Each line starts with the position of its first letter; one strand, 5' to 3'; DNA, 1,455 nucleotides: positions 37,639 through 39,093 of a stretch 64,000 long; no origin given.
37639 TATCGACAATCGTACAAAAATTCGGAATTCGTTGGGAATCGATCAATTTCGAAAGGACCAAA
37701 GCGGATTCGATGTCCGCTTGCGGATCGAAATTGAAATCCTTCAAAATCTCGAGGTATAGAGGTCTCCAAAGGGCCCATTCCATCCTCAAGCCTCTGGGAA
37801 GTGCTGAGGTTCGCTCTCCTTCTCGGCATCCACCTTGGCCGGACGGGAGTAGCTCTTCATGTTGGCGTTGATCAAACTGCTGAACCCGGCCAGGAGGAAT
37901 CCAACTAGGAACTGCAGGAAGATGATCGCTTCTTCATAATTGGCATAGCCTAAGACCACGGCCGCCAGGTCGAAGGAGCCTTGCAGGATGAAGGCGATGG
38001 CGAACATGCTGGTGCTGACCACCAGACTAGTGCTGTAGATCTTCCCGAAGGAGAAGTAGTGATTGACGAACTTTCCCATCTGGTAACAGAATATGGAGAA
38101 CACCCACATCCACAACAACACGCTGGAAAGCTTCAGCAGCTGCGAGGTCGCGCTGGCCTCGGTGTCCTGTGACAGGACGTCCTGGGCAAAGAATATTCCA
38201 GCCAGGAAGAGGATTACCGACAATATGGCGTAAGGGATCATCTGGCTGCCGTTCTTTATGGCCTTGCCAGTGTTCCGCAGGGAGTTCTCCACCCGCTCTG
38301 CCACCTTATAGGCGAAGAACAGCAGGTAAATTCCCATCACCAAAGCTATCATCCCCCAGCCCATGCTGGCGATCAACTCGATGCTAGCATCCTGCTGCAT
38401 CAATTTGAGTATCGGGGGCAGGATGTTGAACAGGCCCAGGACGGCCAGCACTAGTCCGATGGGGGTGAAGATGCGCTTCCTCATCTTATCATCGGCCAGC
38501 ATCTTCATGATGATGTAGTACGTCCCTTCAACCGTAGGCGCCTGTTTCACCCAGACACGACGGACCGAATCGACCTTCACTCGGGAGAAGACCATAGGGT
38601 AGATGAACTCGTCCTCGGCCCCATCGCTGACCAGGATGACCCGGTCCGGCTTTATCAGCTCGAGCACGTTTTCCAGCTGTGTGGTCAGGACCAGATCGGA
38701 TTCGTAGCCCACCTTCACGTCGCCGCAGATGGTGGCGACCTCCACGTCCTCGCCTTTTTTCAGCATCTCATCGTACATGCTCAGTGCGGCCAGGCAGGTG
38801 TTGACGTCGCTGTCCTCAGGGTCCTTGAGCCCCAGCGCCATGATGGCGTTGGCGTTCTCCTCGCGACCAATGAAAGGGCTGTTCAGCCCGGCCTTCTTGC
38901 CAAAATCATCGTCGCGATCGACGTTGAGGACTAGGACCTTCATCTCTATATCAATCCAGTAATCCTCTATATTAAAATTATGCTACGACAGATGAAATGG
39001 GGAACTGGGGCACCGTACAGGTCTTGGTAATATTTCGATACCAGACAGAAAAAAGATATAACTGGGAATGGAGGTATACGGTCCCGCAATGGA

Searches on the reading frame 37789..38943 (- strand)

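Call 26: search_protein_families(library=pfam, proteins=[window:37789-38943:-], max_evalue=0.00001)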
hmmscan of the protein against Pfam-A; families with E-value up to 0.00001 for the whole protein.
window:37789-38943:- (385 aa): 1 family
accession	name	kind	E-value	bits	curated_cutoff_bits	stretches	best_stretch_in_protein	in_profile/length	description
PF04123.18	DUF373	-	2.1e-89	300.7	28.3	1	2-339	1-320/335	Domain of unknown function (DUF373)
